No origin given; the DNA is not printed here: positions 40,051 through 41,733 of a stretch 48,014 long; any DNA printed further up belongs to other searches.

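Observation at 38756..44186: Translationally coupled P450 - P450 - unknown membrane protein - DyP peroxidase operon with no redox partner or scaffold enzyme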

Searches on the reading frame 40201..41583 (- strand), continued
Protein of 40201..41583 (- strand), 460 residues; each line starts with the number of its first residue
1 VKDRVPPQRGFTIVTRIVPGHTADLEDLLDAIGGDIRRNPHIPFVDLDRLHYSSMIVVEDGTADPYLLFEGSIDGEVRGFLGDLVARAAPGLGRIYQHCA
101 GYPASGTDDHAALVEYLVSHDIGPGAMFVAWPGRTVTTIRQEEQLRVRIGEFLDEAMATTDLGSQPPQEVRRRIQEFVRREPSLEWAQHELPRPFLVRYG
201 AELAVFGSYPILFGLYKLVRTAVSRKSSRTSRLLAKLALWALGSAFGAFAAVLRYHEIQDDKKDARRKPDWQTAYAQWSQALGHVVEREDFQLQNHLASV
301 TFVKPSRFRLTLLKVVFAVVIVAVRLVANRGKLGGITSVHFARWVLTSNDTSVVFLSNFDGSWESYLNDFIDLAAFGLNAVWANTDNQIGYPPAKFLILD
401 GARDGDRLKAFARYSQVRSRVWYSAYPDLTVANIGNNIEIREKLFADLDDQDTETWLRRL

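Call 26: find_related_loci(query=A1, collection=genome_contigs, flank=8000)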
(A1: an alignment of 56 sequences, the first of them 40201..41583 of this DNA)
Query A1 (460 aa) in genome_contigs; peptide patterns used: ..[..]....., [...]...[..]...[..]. (x = any residue, [..] = any of these).
574 stretches matched a pattern; 555 encode a relative of the query (tblastn E <= 1e-3); the best 80 are kept; 80 distinct loci.
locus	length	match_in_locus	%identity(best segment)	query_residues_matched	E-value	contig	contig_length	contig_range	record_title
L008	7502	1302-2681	90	1-460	0e+0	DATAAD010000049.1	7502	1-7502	MAG TPA_asm: Acidimicrobiales bacterium isolate SMAG_U6663 k141_1697299, whole genome shotgun sequence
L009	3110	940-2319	82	1-460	0e+0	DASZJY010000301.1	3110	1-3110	MAG TPA_asm: Acidimicrobiales bacterium isolate SMAG_U6641 k141_255514, whole genome shotgun sequence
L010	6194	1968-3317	59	3-460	5e-165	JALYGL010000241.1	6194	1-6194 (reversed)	MAG: Actinomycetota bacterium isolate GDC bin10 SD1469-71_k127_166676, whole genome shotgun sequence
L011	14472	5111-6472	51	8-460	9e-150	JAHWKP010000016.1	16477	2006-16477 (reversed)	MAG: Actinomycetota bacterium isolate 0813_bin2 NODE_16_length_16477_cov_4.667339, whole genome shotgun sequence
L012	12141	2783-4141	50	8-460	2e-133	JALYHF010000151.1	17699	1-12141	MAG: Actinomycetota bacterium isolate GDC bin30 SD1469-71_k127_434936, whole genome shotgun sequence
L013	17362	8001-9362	46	1-456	5e-126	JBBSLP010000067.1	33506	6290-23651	MAG: Acidimicrobiales bacterium isolate metawrap_LS4_71 metawrap_LS4_71_K_1111070_L_33506_cov_15.1650, whole genome shot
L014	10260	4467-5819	48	8-460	7e-118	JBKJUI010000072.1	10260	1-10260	MAG: Acidimicrobiales bacterium isolate ant_bin.659 k117_3093094, whole genome shotgun sequence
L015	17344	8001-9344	46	7-460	1e-108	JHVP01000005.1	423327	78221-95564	Geodermatophilaceae bacterium URHA0031 N543DRAFT_scaffold00005.5_C, whole genome shotgun sequence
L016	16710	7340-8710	46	2-460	6e-107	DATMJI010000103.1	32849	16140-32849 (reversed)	MAG TPA_asm: Acidimicrobiales bacterium isolate SMAG_U13564 k141_69863, whole genome shotgun sequence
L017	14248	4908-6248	45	8-460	8e-106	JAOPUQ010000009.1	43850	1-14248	MAG: Modestobacter sp. isolate RYN_126 scaffold_1076818, whole genome shotgun sequence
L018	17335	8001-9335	47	8-460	1e-104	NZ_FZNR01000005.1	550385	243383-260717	Actinoplanes regularis strain DSM 43151, whole genome shotgun sequence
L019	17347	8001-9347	45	8-460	2e-102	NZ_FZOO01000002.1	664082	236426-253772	Geodermatophilus pulveris strain DSM 46839, whole genome shotgun sequence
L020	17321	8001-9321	45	8-449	8e-102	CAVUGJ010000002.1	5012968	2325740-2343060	MAG: uncultured Microthrixaceae bacterium isolate MFD04967.bin.2.129 genome assembly, contig: contig_5450, whole genome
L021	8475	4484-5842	42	8-460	2e-100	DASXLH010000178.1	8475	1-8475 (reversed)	MAG TPA_asm: Acidimicrobiales bacterium isolate SMAG_U5297 k141_4431820, whole genome shotgun sequence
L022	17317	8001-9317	40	2-458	8e-99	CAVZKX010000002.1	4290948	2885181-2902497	MAG: uncultured Planctomycetia bacterium isolate MFD06714.bin.2.99 genome assembly, contig: contig_17969, whole genome s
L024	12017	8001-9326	41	6-460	1e-95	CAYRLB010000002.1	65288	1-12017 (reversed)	MAG TPA_asm: uncultured Gemmatimonas sp. isolate SRP220891_co3_117 genome assembly, contig: NODE_298_length_65288_cov_14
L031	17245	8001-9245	41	11-460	9e-89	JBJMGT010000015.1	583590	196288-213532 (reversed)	MAG: Pyrinomonadaceae bacterium isolate H3_16_all_fractions_metab_47_61_0 k255_4481245, whole genome shotgun sequence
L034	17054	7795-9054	37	8-460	1e-86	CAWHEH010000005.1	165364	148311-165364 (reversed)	MAG: Blastocatellia bacterium isolate MFD00905.bin.2.1 genome assembly, contig: contig_2540, whole genome shotgun sequen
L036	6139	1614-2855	38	11-460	8e-85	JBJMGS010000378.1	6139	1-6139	MAG: Pyrinomonadaceae bacterium isolate H2_16_all_fractions_metab_121_65_12 k255_7969806, whole genome shotgun sequence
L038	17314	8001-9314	38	2-460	4e-84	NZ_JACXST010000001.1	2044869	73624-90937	Methylomonas fluvii strain EbB scaffold1, whole genome shotgun sequence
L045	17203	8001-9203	37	6-458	3e-82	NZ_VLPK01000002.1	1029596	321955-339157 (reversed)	Mucilaginibacter corticis strain MAH-19 contig2, whole genome shotgun sequence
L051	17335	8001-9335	36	8-460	2e-81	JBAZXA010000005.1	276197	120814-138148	MAG: Methylococcaceae bacterium isolate SO_2017_GW1_45 NODE_315_length_276197_cov_41.743681_OW334_2017, whole genome sho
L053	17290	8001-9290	37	4-458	6e-81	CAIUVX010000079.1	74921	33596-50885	MAG: uncultured Methylococcales bacterium isolate Kiruna_bin-09260 genome assembly, contig: bin-09260:079/210, whole gen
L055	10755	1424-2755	39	8-460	7e-81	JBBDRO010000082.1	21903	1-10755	MAG: Gemmatimonadota bacterium isolate LejiaC_71_52 Lejia_C_5533_length_21903_cov_28, whole genome shotgun sequence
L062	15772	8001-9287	37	5-458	2e-79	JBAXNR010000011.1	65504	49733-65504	MAG: Methylococcales bacterium isolate ELA484 MAG484_11, whole genome shotgun sequence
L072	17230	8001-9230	36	8-460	3e-77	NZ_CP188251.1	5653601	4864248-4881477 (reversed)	Mucilaginibacter sp. McL0603 chromosome, complete genome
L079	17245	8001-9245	37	8-460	3e-76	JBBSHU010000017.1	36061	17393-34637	MAG: Acidimicrobiales bacterium isolate LS3_sbin.15 LS3_sbin.15_K_500772_L_36061_cov_47.6695, whole genome shotgun seque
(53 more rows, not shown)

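Call 28: predict_structure(alignment_id=A1)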
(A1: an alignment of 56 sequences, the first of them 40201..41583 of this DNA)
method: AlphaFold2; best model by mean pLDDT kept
length: 460 residues; sequences in the alignment: 56
mean_pLDDT: 92.9   pTM: 0.88
mean pLDDT of the five models: 92.9, 91.3, 90.9, 90.6, 90.3
residues with pLDDT >= 90: 390; 70-90: 56; 50-70: 11; < 50: 3
segments of 3 or more residues with pLDDT < 50: none
pLDDT, mean of each block of 10 residues (from residue 1): 78 97 98 95 96 95 90 97 98 98 97 98 95 95 97 95 94 98 95 90 92 96 95 96 95 95 94 91 58 87 94 94 88 90 92 94 89 84 94 91 92 92 95 96 96 95
secondary structure, 60 per line:
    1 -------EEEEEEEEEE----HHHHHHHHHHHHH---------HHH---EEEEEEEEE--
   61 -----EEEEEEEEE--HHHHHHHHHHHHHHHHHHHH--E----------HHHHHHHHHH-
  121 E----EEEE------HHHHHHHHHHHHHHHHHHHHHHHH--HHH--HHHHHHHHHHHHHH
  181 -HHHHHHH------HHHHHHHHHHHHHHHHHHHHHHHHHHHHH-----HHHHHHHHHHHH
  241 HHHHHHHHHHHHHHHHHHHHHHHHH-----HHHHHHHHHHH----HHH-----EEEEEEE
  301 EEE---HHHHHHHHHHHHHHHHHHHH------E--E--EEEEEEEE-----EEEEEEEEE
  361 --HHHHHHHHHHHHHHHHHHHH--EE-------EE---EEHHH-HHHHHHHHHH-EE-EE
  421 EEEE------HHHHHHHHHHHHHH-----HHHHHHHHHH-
elements in order: E8-17 H22-34 E50-58 E66-74 H77-96 H110-119 E126-129 H136-159 H167-180 H182-188 H195-223 H229-265 H271-281 E294-303 H307-326 E339-346 E352-360 H363-382 H405-414 E419-424 H431-444 H450-459

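Call 32: fold_search(model_id=the predicted structure, library=pdb)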
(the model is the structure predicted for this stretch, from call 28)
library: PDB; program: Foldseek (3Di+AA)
matches with E <= 10: 921; with E <= 0.001: 2
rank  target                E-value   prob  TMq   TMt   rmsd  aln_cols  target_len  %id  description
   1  9lmn_A                1.2e-04  1.00  0.36  0.45   7.5       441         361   11  Crystal structure of a polyketide ABM/SchA-like domain-containing protein WhiE-ORFI from Streptomyces coelicolor (released 2025-11-26)
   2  8wyy                  8.7e-04  0.47  0.16  0.08  28.7       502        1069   14  Open falcilysin, from free falcilysin dataset (released 2024-08-07)
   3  9a7y_A                4.1e-03  0.25  0.15  0.16  28.2       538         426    9  Integrative model of YMFF-YMFH by crosslinking MS and deep learning (released 2024-09-18)
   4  9ltx                  6.0e-03  1.00  0.31  0.59  11.2       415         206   10  Crystal structure of a polyketide decarboxylase Abx(+)O from Actinomycetes sp. MA7150 (released 2026-03-04)
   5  3s5h                  8.0e-03  0.21  0.15  0.08  31.3       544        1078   10  Crystal structures of falcilysin, a M16 metalloprotease from the malaria parasite Plasmodium falciparum (released 2012-05-23)
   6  4dn9_B                1.7e-02  0.99  0.14  0.52   4.7        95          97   14  CRYSTAL STRUCTURE OF putative Antibiotic biosynthesis monooxygenase from Chloroflexus aurantiacus J-10-fl (released 2012-02-22)
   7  4dn9_A                2.9e-02  0.97  0.14  0.53   4.5        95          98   15  CRYSTAL STRUCTURE OF putative Antibiotic biosynthesis monooxygenase from Chloroflexus aurantiacus J-10-fl (released 2012-02-22)
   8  9g9t_D                4.5e-02  0.11  0.15  0.15  28.1       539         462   10  Cryo-EM structure of the Toxoplasma gondii respiratory chain complex III inhibited by ELQ-300 (released 2025-06-18)
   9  7qa5_MODEL_1_A        8.2e-02  0.80  0.12  0.42   5.1        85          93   14  Solution structure of the C terminal domain of MgtC (PA4635) from Pseudomonas aeruginosa (released 2022-05-04)
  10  4zos_C                8.2e-02  0.69  0.12  0.42   6.4        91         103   11  2.20 Angstrom resolution crystal structure of protein YE0340 of unidentified function from Yersinia enterocolitica sub (released 2015-06-17)
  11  3bm7                  8.7e-02  0.91  0.15  0.51   4.4       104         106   10  CRYSTAL STRUCTURE OF A PUTATIVE ANTIBIOTIC BIOSYNTHESIS MONOOXYGENASE (CC_2132) FROM CAULOBACTER CRESCENTUS CB15 AT 1.35 (released 2007-12-25)
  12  4zos_A                9.2e-02  0.96  0.16  0.58   4.3       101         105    8  2.20 Angstrom resolution crystal structure of protein YE0340 of unidentified function from Yersinia enterocolitica sub (released 2015-06-17)
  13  2od6_A                1.0e-01  0.77  0.16  0.49   4.8       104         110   15  Crystal structure of a dimeric ferredoxin-like protein (jcvi_pep_1096682647733) from uncultured marine organism at 1.8 (released 2007-01-23)
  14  7tgh_3a               1.0e-01  0.75  0.15  0.16  10.9       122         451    9  Cryo-EM structure of respiratory super-complex CI+III2 from Tetrahymena thermophila (released 2022-04-06)
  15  4zos_D                1.1e-01  0.95  0.16  0.60   3.8       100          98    9  2.20 Angstrom resolution crystal structure of protein YE0340 of unidentified function from Yersinia enterocolitica sub (released 2015-06-17)
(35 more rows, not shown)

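Call 48: search_dna_similar(query=window:40201-41583:-, collection=plasmids, mode=protein, max_rows=25)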
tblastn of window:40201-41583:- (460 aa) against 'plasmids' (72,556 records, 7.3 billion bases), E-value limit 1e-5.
Records with a match: 20; places in all: 20; records where one place covers at least 80% of the query: 11.
Best place of each record, by identity: <60% 20.
By first word of the organism name: Rhizobium 8; Sulfitobacter 7; Skermanella 2; Pararhizobium 1; Sinorhizobium 1; Novosphingobium 1.
By predicted mobility (MOB-suite, as given by PLSDB): non-mobilizable 14; conjugative 4; mobilizable 2.
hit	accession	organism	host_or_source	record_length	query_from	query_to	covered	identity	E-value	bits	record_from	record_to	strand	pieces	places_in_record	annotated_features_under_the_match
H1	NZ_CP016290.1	Rhizobium leguminosarum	Vavilovia formosa,cell culture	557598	50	457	89%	29.7%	2e-34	144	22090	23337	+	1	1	hypothetical protein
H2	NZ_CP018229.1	Rhizobium leguminosarum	Vavilovia formosa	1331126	50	457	89%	29.7%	2e-34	144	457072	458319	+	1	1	record has no annotation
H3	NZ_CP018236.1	Rhizobium leguminosarum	Vavilovia formosa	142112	49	457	89%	29.2%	7e-32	136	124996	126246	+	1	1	hypothetical protein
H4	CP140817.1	Rhizobium ruizarguesonis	Trifolium pratense,whole organism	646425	50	457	89%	29.2%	2e-35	147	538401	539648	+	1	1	hypothetical protein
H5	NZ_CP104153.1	Rhizobium sophoriradicis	Phaseolus vulgaris,cell culture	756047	50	457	89%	29.0%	9e-30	130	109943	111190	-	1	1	hypothetical protein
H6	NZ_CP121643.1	Rhizobium sp. CC1099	Onobrychis viciifolia,cell culture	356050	50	457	89%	28.4%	2e-33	141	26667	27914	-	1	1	hypothetical protein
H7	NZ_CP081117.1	Sulfitobacter pontiacus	-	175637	50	456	88%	28.2%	2e-26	120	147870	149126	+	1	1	cytochrome P450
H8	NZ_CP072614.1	Sulfitobacter sp. CB2047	-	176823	50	456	88%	28.2%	2e-26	120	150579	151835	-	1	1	cytochrome P450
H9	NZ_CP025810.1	Sulfitobacter sp. SK025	Marine surface water,North Sea (surface ...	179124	50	456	88%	28.1%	3e-25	117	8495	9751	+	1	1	cytochrome P450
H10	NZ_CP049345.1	Sulfitobacter pontiacus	-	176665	50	456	88%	27.6%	5e-25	116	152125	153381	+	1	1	cytochrome P450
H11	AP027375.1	Sulfitobacter pontiacus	-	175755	50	456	88%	27.3%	2e-24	114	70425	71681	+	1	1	hypothetical protein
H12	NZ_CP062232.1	Rhizobium sp. TH2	Sainfoin,pure bacterial culture,Nodule ...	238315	105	457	77%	28.5%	2e-26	120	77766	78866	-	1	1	hypothetical protein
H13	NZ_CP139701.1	Sulfitobacter pontiacus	Bacterial Culture,hydrothermal vent ...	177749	111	456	75%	28.2%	2e-24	114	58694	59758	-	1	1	cytochrome P450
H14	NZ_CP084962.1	Sulfitobacter pontiacus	cell culture,Seawater from the North ...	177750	111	456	75%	28.2%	2e-24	114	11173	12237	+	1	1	cytochrome P450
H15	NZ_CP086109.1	Skermanella mucosa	single cell,crude oil contaminated ...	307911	242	460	48%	35.9%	4e-30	131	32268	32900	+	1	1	hypothetical protein (x2)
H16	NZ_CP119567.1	Pararhizobium qamdonense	cell culture,soil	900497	289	446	34%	46.8%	2e-32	138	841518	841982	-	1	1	cytochrome P450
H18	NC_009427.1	Novosphingobium aromaticivorans DSM 12444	-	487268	247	457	46%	34.1%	4e-22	107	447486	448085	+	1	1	Dyp-type peroxidase domain-containing protein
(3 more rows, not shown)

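Call 49: get_annotated_region(hit=H7, flank=6000)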
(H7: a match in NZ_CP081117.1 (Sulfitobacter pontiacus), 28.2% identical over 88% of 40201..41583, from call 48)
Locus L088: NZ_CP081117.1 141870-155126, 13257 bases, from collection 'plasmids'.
description: Sulfitobacter pontiacus strain W028 plasmid unnamed1, complete sequence
organism: Sulfitobacter pontiacus (NCBI taxid 60137)
taxonomy: Bacteria; Pseudomonadota; Alphaproteobacteria; Rhodobacterales; Roseobacteraceae; Sulfitobacter; Sulfitobacter pontiacus
host: -; source: -; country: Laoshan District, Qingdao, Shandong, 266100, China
typing (MOB-suite, as given by PLSDB): non-mobilizable
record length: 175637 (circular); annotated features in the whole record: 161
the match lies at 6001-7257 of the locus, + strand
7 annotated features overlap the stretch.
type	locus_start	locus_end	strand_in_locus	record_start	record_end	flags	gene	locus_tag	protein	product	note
CDS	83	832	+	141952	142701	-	-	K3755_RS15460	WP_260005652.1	SDR family oxidoreductase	-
CDS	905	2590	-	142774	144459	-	-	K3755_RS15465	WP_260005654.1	thiamine pyrophosphate-binding protein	-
CDS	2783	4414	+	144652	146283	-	-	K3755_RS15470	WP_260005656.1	hypothetical protein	-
CDS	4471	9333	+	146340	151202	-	-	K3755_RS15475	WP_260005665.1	cytochrome P450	-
CDS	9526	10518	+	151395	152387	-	-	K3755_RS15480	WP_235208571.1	transferrin-binding protein-like solute binding protein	-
CDS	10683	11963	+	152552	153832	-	-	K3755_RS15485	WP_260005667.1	surface lipoprotein assembly modifier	-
CDS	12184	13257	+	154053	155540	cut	-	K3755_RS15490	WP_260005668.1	aldehyde dehydrogenase family protein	-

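Call 50: get_annotated_region(hit=H18, flank=6000)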
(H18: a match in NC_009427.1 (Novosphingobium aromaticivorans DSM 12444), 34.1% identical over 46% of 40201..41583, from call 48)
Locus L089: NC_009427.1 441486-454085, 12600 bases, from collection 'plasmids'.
description: Novosphingobium aromaticivorans DSM 12444 plasmid pNL2, complete sequence
organism: Novosphingobium aromaticivorans DSM 12444 (NCBI taxid 279238)
taxonomy: Bacteria; Pseudomonadota; Alphaproteobacteria; Sphingomonadales; Sphingomonadaceae; Novosphingobium; Novosphingobium aromaticivorans; Novosphingobium aromaticivorans DSM 12444
host: -; source: -; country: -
typing (MOB-suite, as given by PLSDB): non-mobilizable; replicon rep_cluster_531,rep_cluster_545
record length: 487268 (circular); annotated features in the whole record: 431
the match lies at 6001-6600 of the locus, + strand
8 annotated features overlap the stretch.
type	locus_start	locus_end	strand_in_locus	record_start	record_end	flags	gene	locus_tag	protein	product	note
CDS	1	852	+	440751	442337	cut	-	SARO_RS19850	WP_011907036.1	acyl-CoA dehydrogenase family protein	-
CDS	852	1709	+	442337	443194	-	-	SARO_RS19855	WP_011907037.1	MaoC family dehydratase N-terminal domain-containing protein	-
CDS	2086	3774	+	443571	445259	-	-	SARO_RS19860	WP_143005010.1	SARP family transcriptional regulator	-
CDS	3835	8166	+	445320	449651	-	-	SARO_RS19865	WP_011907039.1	Dyp-type peroxidase domain-containing protein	-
CDS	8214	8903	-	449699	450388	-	-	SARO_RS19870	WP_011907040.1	RES family NAD+ phosphorylase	-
CDS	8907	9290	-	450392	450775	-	-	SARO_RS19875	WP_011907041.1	antitoxin Xre-like helix-turn-helix domain-containing protein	-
CDS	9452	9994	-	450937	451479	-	-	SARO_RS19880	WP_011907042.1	LuxR C-terminal-related transcriptional regulator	GO:0006355 - regulation of DNA-templated transcription [Evidence IEA]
CDS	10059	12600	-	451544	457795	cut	-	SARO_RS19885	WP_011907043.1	autotransporter outer membrane beta-barrel domain-containing protein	-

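Call 51: get_annotated_region(hit=H16, flank=6000)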
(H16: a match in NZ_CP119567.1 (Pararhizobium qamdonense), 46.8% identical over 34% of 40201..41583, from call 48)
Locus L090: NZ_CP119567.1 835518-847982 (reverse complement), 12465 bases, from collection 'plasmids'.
description: Pararhizobium qamdonense strain T808 plasmid p2, complete sequence
organism: Pararhizobium qamdonense (NCBI taxid 3031126)
taxonomy: Bacteria; Pseudomonadota; Alphaproteobacteria; Hyphomicrobiales; Rhizobiaceae; Pararhizobium; Pararhizobium qamdonense
host: -; source: cell culture,soil; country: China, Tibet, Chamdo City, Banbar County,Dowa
typing (MOB-suite, as given by PLSDB): non-mobilizable
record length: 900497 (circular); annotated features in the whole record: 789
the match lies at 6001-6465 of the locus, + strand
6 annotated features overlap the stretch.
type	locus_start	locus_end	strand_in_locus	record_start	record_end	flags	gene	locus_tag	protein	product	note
CDS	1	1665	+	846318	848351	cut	-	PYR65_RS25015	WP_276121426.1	acyltransferase family protein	-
CDS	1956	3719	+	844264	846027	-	-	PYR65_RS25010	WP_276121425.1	adenylate/guanylate cyclase domain-containing protein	GO:0009190 - cyclic nucleotide biosynthetic process [Evidence IEA]; GO:0035556 - intracellular signal transduction ...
CDS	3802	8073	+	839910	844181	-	-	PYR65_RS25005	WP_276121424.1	cytochrome P450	-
CDS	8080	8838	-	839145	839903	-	-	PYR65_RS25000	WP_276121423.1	Crp/Fnr family transcriptional regulator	GO:0006355 - regulation of DNA-templated transcription [Evidence IEA]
CDS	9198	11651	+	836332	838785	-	-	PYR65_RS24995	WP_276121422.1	hypothetical protein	-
CDS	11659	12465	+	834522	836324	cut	-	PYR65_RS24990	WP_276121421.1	hypothetical protein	-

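Call 52: get_annotated_region(hit=H1, flank=6000)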
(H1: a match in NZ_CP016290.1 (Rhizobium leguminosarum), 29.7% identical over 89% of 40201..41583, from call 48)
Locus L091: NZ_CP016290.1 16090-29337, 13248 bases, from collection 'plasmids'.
description: Rhizobium leguminosarum strain Vaf10 plasmid unnamed3, complete sequence
organism: Rhizobium leguminosarum (NCBI taxid 384)
taxonomy: Bacteria; Pseudomonadota; Alphaproteobacteria; Hyphomicrobiales; Rhizobiaceae; Rhizobium; Rhizobium leguminosarum
host: -; source: Vavilovia formosa,cell culture; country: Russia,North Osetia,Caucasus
typing (MOB-suite, as given by PLSDB): conjugative; replicon rep_cluster_471; relaxase MOBQ; mating-pair formation MPF_T
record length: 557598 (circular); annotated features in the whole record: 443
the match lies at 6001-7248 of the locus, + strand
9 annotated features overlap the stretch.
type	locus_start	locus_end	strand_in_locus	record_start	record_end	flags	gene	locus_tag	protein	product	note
CDS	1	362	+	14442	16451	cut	-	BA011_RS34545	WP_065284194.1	DNA/RNA non-specific endonuclease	-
CDS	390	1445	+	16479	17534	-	-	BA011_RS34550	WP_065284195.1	hypothetical protein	-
CDS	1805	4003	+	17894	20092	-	-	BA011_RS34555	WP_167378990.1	CHAT domain-containing protein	-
CDS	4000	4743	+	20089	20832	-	-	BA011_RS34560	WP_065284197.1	hypothetical protein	-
CDS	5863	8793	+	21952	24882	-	-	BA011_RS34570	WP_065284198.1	hypothetical protein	-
CDS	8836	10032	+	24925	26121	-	-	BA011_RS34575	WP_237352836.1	endonuclease/exonuclease/phosphatase family protein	-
CDS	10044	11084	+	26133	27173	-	-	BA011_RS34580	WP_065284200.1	heparin lyase I family protein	-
CDS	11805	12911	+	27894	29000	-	-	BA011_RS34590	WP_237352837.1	DNA adenine methylase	GO:0032775 - DNA methylation on adenine [Evidence IEA]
CDS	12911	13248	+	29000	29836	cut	-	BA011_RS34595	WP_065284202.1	DpnII family type II restriction endonuclease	GO:0009307 - DNA restriction-modification system [Evidence IEA]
